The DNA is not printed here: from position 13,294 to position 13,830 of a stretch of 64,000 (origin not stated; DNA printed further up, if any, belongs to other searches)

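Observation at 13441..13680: Second tyrosine-recombinase relic of a different lineage (H at the W/H position) in the same 15 kb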

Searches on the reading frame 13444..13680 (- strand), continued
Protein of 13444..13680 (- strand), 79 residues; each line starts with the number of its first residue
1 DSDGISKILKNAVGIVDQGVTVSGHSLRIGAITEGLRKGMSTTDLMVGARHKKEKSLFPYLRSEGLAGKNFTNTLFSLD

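Call 40: search_protein_families(library=pfam, proteins=[L001:882-2819:+, L002:9810-11819:+, L001:110-964:+, L002:7139-8452:+], max_evalue=0.1)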
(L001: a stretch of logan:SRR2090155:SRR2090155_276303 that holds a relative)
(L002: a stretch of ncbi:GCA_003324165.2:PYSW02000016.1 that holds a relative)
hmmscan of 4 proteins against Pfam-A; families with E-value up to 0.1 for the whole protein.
L001:882-2819:+ (645 aa): 2 families
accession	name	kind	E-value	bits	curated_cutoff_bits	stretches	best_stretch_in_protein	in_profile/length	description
PF00078.32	RVT_1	-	2.5e-25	89.8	29.6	1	112-276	1-205/205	Reverse transcriptase (RNA-dependent DNA polymerase)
PF05869.16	Dam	-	0.0001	22.4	28.1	1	509-609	11-114/169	DNA N-6-adenine-methyltransferase (Dam)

L002:9810-11819:+ (669 aa): 2 families
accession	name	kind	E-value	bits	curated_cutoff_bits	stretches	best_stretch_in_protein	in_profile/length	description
PF00078.32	RVT_1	-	1.2e-18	68.1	29.6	1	162-296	56-205/205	Reverse transcriptase (RNA-dependent DNA polymerase)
PF05869.16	Dam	-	9.8e-05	22.5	28.1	1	534-626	12-107/169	DNA N-6-adenine-methyltransferase (Dam)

L001:110-964:+ (284 aa): 0 families

L002:7139-8452:+ (437 aa): 2 families
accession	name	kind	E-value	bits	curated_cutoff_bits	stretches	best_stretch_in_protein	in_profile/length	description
PF24661.1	DUF7649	-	0.0021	18.5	27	1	11-50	5-44/85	Domain of unknown function (DUF7649)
PF11392.14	AllH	-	0.043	14.9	25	0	273-329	11-67/109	Oxamate carbamoyltransferase subunit AllH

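Call 58: find_encoding_contigs(protein=P0004, flank=10000, max_places=4)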
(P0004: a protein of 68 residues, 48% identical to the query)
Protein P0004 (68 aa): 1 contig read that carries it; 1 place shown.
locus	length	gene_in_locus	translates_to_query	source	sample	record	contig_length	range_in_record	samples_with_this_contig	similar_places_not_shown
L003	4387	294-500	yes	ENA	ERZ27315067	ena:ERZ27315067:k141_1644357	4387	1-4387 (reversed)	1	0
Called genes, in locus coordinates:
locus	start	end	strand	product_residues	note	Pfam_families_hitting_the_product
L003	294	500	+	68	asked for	-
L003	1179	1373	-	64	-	-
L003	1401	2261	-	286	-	-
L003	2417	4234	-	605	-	-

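Call 59: find_encoding_contigs(protein=P0028, flank=10000, max_places=4)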
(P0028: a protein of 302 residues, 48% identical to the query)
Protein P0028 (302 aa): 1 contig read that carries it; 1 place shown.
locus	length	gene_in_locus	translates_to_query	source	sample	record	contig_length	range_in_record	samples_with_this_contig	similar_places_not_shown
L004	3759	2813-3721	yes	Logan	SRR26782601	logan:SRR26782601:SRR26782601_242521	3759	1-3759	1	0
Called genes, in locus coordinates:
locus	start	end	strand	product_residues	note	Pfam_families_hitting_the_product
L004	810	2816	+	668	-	PF00078:RVT_1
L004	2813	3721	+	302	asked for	PF00589:Phage_integrase (weak)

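Call 60: find_encoding_contigs(protein=P0030, flank=10000, max_places=4)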
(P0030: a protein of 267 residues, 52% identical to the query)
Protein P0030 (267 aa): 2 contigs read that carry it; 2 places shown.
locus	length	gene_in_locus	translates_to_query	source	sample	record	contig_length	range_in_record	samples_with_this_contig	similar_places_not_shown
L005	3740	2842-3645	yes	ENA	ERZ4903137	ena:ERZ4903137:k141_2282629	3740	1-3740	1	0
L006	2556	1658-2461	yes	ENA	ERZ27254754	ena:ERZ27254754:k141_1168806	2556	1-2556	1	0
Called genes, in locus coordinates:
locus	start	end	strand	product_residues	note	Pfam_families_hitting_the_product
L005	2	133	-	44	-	?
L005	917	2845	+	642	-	PF00078:RVT_1, PF05869:Dam (faint)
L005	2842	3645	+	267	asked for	-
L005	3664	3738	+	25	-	?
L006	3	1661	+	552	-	?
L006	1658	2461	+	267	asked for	-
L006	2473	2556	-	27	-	?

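Call 73: find_related_loci(query=A3, collection=metagenome_contigs, flank=7000)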
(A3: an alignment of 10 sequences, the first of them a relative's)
Query A3 (302 aa) in metagenome_contigs; peptide patterns used: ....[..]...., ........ (x = any residue, [..] = any of these).
213 stretches matched a pattern; 2 encode a relative of the query (tblastn E <= 1e-3); 2 distinct loci.
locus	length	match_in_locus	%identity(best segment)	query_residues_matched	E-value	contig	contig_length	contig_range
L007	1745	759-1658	51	1-300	4e-111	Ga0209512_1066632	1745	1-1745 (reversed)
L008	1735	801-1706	48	1-299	4e-105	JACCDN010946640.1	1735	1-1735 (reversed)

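Call 75: find_encoding_contigs(protein=P0034, flank=10000, max_places=3)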
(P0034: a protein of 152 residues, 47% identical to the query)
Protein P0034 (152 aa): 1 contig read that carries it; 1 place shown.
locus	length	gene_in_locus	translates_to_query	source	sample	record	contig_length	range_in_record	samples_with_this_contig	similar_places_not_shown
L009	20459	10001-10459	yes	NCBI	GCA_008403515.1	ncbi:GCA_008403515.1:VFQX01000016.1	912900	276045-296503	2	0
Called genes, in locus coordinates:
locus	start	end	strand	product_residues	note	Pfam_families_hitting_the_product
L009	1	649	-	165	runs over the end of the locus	PF10166:DUF2368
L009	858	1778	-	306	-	-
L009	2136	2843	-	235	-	PF18265:Nas2_N, PF04495:GRASP55_65 (weak), PF17820:PDZ_6 (weak)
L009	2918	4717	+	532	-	-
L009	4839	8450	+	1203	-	PF14529:Exo_endo_phos_2 (weak), PF00078:RVT_1, PF00075:RNase_H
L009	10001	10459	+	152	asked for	-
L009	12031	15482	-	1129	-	-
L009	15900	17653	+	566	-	PF05721:PhyH, PF13646:HEAT_2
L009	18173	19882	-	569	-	PF01442:Apolipoprotein, PF04513:Baculo_PEP_C (weak), PF01764:Lipase_3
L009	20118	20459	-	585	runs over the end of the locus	PF00307:CH (weak)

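Call 80: search_protein_families(library=pfam, proteins=[P0023, P0025, P0026, P0024, P0022, L004:810-2816:+], max_evalue=0.01)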
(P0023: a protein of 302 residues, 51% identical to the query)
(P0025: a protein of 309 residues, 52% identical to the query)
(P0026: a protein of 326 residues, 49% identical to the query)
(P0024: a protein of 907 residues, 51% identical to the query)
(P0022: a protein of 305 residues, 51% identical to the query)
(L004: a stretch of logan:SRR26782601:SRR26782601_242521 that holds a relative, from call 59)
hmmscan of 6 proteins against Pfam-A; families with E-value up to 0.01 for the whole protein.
P0023 (302 aa): 0 families

P0025 (309 aa): 1 family
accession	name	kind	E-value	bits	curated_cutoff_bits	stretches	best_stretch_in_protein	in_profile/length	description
PF00589.27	Phage_integrase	-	1.1e-05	25.8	27.1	1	148-292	36-167/172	Phage integrase family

P0026 (326 aa): 1 family
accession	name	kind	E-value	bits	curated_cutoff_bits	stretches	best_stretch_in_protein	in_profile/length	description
PF00589.27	Phage_integrase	-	0.00018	21.8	27.1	1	161-307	35-168/172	Phage integrase family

P0024 (907 aa): 1 family
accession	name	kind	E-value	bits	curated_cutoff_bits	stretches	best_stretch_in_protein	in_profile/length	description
PF00589.27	Phage_integrase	-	8.9e-05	22.8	27.1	1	746-890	36-167/172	Phage integrase family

P0022 (305 aa): 1 family
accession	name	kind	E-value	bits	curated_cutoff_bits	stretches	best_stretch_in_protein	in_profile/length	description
PF00589.27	Phage_integrase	-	7.3e-07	29.6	27.1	1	117-287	17-168/172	Phage integrase family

L004:810-2816:+ (668 aa): 4 families
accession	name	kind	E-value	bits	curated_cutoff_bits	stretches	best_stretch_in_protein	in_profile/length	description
PF00078.32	RVT_1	-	1.9e-23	83.7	29.6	1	135-299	1-205/205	Reverse transcriptase (RNA-dependent DNA polymerase)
PF05869.16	Dam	-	0.00064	19.9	28.1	1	533-594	12-72/169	DNA N-6-adenine-methyltransferase (Dam)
PF00680.25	RdRP_1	-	0.0063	15.8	23.9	1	239-319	334-410/450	Viral RNA-dependent RNA polymerase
PF13456.12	RVT_3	-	0.007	16.7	21.6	0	426-529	22-121/123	Reverse transcriptase-like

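Call 88: list_cluster_members(proteins=[P0023, P0025, P0026, P0033, P0001, P0021])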
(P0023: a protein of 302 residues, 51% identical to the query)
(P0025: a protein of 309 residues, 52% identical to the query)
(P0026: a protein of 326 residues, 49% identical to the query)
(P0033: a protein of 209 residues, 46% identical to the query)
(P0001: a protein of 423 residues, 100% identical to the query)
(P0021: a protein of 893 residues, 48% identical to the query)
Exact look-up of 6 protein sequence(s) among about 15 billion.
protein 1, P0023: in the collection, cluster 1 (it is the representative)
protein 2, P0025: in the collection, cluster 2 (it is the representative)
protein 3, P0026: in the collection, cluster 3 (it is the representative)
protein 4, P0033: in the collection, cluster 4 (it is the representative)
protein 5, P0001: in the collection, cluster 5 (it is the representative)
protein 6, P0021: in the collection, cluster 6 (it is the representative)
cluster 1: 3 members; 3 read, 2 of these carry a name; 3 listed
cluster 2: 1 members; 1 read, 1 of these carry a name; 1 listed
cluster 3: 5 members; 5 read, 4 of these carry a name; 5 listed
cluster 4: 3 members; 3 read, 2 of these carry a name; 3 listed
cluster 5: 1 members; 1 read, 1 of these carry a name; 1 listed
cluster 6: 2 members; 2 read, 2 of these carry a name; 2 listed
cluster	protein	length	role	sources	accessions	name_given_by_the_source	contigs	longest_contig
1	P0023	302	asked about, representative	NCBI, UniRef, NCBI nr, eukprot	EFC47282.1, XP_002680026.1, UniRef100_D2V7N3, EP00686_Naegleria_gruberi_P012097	predicted protein [Naegleria gruberi] | Predicted protein n=1 Tax=Naegleria gruberi TaxID=5762 RepID=D2V7N3_NAEGR | uncharacterized protein NAEGRDRAFT_64867 [Naegleria gruberi]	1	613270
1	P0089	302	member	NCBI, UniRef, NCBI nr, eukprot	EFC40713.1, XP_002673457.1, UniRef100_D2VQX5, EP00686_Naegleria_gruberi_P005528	predicted protein [Naegleria gruberi] | Predicted protein n=1 Tax=Naegleria gruberi TaxID=5762 RepID=D2VQX5_NAEGR | uncharacterized protein NAEGRDRAFT_71380 [Naegleria gruberi]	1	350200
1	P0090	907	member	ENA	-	-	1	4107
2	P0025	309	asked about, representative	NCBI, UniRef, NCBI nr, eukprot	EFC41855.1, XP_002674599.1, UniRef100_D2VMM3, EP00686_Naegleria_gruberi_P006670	predicted protein [Naegleria gruberi] | Predicted protein n=1 Tax=Naegleria gruberi TaxID=5762 RepID=D2VMM3_NAEGR | uncharacterized protein NAEGRDRAFT_70189 [Naegleria gruberi]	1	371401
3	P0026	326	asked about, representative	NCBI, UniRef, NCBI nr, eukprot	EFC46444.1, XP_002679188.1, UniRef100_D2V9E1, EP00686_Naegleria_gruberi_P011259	predicted protein [Naegleria gruberi] | Predicted protein n=1 Tax=Naegleria gruberi TaxID=5762 RepID=D2V9E1_NAEGR | uncharacterized protein NAEGRDRAFT_47676 [Naegleria gruberi]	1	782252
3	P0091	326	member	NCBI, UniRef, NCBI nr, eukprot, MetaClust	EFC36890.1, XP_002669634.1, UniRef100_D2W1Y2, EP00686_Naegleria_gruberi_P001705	predicted protein [Naegleria gruberi] | Predicted protein n=1 Tax=Naegleria gruberi TaxID=5762 RepID=D2W1Y2_NAEGR | uncharacterized protein NAEGRDRAFT_54063 [Naegleria gruberi]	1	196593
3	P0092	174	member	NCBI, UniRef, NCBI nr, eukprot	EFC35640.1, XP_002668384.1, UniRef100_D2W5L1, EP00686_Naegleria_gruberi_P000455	predicted protein [Naegleria gruberi] | Predicted protein n=1 Tax=Naegleria gruberi TaxID=5762 RepID=D2W5L1_NAEGR | uncharacterized protein NAEGRDRAFT_76701 [Naegleria gruberi]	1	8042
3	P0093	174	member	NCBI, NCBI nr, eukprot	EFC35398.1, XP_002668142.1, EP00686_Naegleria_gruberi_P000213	predicted protein [Naegleria gruberi] | uncharacterized protein NAEGRDRAFT_76947 [Naegleria gruberi] | XP_002668142.1 predicted protein [Naegleria gruberi strain NEG-M]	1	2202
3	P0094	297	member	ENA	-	-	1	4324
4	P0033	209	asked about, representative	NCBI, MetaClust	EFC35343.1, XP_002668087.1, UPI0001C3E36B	predicted protein, partial [Naegleria gruberi] | status=active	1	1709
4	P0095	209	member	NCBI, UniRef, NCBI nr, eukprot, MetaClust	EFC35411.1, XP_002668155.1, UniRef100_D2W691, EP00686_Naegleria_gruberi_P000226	predicted protein [Naegleria gruberi] | Predicted protein n=1 Tax=Naegleria gruberi TaxID=5762 RepID=D2W691_NAEGR | uncharacterized protein NAEGRDRAFT_76934 [Naegleria gruberi]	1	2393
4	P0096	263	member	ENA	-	-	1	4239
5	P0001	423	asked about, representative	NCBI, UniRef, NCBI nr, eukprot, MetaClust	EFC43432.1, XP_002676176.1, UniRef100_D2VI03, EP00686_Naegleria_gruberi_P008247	predicted protein [Naegleria gruberi] | Predicted protein n=1 Tax=Naegleria gruberi TaxID=5762 RepID=D2VI03_NAEGR | uncharacterized protein NAEGRDRAFT_49698 [Naegleria gruberi]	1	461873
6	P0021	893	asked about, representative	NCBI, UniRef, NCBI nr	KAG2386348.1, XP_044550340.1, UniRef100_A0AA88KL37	hypothetical protein C9374_002794 [Naegleria lovaniensis] | Tyr recombinase domain-containing protein n=1 Tax=Naegleria lovaniensis TaxID=51637 ... | uncharacterized protein C9374_002794 [Naegleria lovaniensis]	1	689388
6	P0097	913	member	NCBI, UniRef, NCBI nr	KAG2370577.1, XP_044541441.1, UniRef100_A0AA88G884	hypothetical protein C9374_000383 [Naegleria lovaniensis] | Tyr recombinase domain-containing protein n=1 Tax=Naegleria lovaniensis TaxID=51637 ... | uncharacterized protein C9374_000383 [Naegleria lovaniensis]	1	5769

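Call 89: find_encoding_contigs(protein=P0090, flank=10000, max_places=3)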
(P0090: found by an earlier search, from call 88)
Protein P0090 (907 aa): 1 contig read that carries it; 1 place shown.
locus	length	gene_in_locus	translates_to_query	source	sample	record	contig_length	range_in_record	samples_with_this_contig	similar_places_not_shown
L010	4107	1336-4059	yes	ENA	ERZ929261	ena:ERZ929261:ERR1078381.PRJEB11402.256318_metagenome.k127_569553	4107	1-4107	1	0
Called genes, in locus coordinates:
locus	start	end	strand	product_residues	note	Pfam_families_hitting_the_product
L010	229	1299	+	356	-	-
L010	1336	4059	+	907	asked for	-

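Call 90: predict_structure(alignment_id=A3)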
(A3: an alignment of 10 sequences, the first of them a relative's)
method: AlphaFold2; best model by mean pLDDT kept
length: 302 residues; sequences in the alignment: 10
mean_pLDDT: 60.8   pTM: 0.40
mean pLDDT of the five models: 60.8, 56.4, 54.4, 52.9, 48.1
residues with pLDDT >= 90: 18; 70-90: 82; 50-70: 110; < 50: 92
segments of 3 or more residues with pLDDT < 50: 97-118, 140-149, 168-177, 211-225, 256-258, 260-263, 282-302
pLDDT, mean of each block of 10 residues (from residue 1): 56 86 91 86 82 82 90 84 79 50 30 44 64 59 42 67 59 46 73 70 58 39 51 63 53 50 51 56 38 33 31
secondary structure, 60 per line:
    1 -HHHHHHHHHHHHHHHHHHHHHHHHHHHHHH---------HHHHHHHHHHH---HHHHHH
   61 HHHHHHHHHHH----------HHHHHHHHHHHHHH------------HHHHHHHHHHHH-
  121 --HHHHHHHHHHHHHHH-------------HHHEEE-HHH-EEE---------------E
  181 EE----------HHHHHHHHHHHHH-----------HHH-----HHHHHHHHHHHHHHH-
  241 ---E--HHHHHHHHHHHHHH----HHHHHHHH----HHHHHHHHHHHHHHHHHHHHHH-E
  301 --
elements in order: H2-31 H41-51 H55-71 H82-95 H108-119 H123-137 E154-156 E162-164 E180-182 H193-205 H225-239 H247-260 H265-272 H277-298

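Call 94: fold_search(model_id=the predicted structure, library=pdb)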
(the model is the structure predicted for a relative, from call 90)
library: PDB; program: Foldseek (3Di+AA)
matches with E <= 10: 64; with E <= 0.001: 28
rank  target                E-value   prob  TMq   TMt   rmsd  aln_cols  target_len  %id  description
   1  1drg_A                7.7e-06  1.00  0.25  0.24  18.5       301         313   15  CRYSTAL STRUCTURE OF TRIMERIC CRE RECOMBINASE-LOX COMPLEX (released 2001-10-19)
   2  5u91_A                1.9e-05  1.00  0.25  0.23  17.9       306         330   15  Crystal structure of Tre/loxLTR complex (released 2017-07-26)
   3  2crx_B                4.8e-05  1.00  0.26  0.25  19.5       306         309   16  STRUCTURE OF THE HOLLIDAY JUNCTION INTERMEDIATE IN CRE-LOXP SITE-SPECIFIC RECOMBINATION (released 1999-12-14)
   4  7rhy_A                4.8e-05  1.00  0.25  0.25  19.4       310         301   15  Cre recombinase mutant (D33A/A36V/R192A) in complex with loxA DNA hairpin (released 2022-01-19)
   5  1kbu_B                5.1e-05  1.00  0.25  0.23  18.4       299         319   16  CRE RECOMBINASE BOUND TO A LOXP HOLLIDAY JUNCTION (released 2002-06-07)
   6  1f44_A                5.3e-05  1.00  0.25  0.24  18.6       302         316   15  CRYSTAL STRUCTURE OF TRIMERIC CRE RECOMBINASE-LOX COMPLEX (released 2001-10-12)
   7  5u91_B                5.6e-05  1.00  0.25  0.23  18.3       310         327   16  Crystal structure of Tre/loxLTR complex (released 2017-07-26)
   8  5u91_E                5.6e-05  1.00  0.25  0.23  18.4       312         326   15  Crystal structure of Tre/loxLTR complex (released 2017-07-26)
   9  2hof_B                6.1e-05  1.00  0.26  0.25  19.1       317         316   16  Crystal structure of the pre-cleavage synaptic complex in the cre-loxp site-specific recombination (released 2007-06-26)
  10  3crx_A                6.4e-05  1.00  0.26  0.24  19.1       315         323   15  CRE RECOMBINASE/DNA COMPLEX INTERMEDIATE I (released 1999-12-14)
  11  3c28_B                7.1e-05  1.00  0.26  0.25  19.1       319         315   16  Crystal structure of the product synapse complex (released 2009-02-17)
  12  5u91_F                8.2e-05  1.00  0.25  0.23  18.3       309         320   15  Crystal structure of Tre/loxLTR complex (released 2017-07-26)
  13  2hoi_A                8.2e-05  1.00  0.25  0.23  18.4       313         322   17  Crystal structure of the tetrameric pre-cleavage synaptic complex in the cre-loxp site-specific recombination (released 2007-06-26)
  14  1pvq_A                8.6e-05  1.00  0.27  0.26  19.0       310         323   15  BASIS FOR A SWITCH IN SUBSTRATE SPECIFICITY: CRYSTAL STRUCTURE OF SELECTED VARIANT OF CRE SITE-SPECIFIC RECOMBINASE, L (released 2004-02-17)
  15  1nzb_E                1.6e-04  1.00  0.27  0.26  18.7       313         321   15  Crystal structure of wild type Cre recombinase-loxP synapse (released 2003-09-16)
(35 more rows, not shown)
